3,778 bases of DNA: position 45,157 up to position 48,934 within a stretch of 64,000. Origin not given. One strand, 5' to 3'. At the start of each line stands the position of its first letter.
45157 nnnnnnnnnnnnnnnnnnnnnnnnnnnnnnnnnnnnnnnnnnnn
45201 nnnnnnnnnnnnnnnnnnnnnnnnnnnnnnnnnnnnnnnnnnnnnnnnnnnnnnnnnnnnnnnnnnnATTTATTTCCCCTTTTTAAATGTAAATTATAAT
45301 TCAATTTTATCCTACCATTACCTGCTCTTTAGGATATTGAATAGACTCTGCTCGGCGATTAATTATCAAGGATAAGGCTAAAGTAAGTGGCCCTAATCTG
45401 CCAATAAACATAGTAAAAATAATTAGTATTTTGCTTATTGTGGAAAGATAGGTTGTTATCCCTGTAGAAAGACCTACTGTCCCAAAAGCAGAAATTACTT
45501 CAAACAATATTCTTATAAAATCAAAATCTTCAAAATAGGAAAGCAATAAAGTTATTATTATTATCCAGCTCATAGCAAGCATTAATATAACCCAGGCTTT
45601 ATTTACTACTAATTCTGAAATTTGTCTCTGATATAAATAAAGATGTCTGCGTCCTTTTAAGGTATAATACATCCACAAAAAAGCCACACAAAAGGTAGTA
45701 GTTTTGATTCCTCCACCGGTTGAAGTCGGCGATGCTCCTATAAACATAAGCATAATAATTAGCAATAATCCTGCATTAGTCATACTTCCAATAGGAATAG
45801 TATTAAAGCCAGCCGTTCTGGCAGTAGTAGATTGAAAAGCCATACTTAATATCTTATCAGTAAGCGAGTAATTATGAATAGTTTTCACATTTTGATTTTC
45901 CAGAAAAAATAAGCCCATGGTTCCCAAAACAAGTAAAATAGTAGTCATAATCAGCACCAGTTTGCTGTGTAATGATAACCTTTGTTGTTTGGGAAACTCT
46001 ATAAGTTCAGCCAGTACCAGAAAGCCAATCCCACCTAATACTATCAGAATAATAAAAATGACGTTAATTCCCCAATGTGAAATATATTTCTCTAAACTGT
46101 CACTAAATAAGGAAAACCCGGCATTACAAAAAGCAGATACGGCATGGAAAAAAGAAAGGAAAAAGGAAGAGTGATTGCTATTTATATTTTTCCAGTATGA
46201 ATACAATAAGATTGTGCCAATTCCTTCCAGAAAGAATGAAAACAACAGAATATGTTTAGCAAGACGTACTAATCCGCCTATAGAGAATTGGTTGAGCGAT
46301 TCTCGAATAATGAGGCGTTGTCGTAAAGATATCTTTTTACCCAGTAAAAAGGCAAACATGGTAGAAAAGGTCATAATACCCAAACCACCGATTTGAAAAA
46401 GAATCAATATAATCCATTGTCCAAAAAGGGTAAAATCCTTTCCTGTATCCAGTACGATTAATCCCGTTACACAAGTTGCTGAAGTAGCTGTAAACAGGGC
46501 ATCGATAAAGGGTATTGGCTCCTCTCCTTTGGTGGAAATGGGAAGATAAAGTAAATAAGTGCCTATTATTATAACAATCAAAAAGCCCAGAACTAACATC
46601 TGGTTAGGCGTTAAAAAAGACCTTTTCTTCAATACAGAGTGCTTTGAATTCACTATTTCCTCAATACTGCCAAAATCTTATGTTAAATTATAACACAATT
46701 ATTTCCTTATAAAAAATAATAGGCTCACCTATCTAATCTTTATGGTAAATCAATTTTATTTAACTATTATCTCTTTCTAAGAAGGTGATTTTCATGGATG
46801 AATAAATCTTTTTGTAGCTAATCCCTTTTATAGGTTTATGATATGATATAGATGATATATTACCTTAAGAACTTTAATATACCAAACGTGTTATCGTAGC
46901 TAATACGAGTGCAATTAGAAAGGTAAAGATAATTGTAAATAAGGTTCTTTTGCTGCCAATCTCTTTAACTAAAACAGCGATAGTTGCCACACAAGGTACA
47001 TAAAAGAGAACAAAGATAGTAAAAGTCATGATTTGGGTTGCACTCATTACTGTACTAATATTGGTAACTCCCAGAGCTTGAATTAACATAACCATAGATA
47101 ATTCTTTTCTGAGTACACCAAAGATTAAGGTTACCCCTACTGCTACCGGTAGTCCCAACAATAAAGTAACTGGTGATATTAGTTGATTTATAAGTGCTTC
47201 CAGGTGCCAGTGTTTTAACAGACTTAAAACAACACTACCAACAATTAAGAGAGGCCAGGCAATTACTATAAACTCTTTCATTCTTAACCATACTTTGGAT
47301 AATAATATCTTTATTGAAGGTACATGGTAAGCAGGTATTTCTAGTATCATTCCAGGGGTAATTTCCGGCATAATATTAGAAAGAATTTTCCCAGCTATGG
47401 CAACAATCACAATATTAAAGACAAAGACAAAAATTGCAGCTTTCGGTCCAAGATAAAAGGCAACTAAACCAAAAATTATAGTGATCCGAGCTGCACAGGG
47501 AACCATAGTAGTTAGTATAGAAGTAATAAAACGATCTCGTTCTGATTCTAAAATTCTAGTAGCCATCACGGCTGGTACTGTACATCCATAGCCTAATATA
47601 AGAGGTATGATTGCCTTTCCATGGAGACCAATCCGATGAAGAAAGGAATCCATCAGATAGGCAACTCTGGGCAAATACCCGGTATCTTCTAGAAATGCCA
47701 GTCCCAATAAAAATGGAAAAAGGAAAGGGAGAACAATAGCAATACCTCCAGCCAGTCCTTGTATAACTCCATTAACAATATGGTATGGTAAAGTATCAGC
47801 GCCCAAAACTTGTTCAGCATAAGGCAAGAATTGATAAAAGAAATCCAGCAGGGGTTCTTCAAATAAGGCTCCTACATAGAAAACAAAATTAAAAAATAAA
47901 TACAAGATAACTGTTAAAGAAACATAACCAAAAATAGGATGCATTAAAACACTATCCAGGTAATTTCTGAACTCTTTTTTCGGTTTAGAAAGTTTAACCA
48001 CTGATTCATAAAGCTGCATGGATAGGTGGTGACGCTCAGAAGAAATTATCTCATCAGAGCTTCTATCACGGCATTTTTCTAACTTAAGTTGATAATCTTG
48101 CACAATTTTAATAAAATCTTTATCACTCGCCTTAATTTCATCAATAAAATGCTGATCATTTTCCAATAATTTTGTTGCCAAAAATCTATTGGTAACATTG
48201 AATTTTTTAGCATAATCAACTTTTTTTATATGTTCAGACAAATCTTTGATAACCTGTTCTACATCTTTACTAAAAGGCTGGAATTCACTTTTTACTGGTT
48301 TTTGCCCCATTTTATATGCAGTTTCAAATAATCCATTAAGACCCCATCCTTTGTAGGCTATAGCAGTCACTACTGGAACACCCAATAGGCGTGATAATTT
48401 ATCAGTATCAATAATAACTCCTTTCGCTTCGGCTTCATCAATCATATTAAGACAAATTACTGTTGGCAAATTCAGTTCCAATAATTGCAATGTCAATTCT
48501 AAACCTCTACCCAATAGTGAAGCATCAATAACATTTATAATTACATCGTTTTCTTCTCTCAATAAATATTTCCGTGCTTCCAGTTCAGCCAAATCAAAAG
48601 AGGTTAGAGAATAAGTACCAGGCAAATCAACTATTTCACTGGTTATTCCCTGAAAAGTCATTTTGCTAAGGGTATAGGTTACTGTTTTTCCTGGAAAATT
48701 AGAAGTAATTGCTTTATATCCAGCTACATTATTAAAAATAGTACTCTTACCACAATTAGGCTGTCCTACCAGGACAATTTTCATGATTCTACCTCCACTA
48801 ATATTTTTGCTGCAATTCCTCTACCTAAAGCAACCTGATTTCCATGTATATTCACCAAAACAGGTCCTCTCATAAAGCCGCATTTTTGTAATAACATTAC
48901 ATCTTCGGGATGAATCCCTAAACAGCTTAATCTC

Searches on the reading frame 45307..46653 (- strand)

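Call 83: search_protein_families(library=pfam, proteins=[window:45307-46653:-], max_evalue=0.00001)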
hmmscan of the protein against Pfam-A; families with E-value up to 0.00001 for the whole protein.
window:45307-46653:- (448 aa): 1 family
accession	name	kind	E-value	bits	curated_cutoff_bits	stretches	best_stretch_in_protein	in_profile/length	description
PF02386.22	TrkH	-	8e-63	213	27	1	11-432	30-493/502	Cation transport protein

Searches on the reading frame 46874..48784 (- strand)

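Call 83: search_protein_families(library=pfam, proteins=[window:46874-48784:-], max_evalue=0.00001)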
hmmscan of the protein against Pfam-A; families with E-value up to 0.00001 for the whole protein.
window:46874-48784:- (636 aa): 5 families
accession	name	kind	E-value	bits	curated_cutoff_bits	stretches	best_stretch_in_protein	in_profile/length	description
PF02421.24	FeoB_N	-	9.5e-52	175.1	27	1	2-154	2-154/156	Ferrous iron transport protein B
PF07670.19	Gate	-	2e-30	105.8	29.6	2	350-442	3-102/104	Nucleoside recognition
PF01926.29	MMR_HSR1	-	3.7e-18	66.1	21.9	1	2-113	1-112/113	50S ribosome-binding GTPase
PF17910.6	FeoB_Cyto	-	4.2e-11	43.6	23.4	1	171-264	1-90/90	FeoB cytosolic helical domain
PF07664.17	FeoB_C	-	7.6e-10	38.8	26.6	1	451-501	2-54/54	Ferrous iron transport protein B C terminus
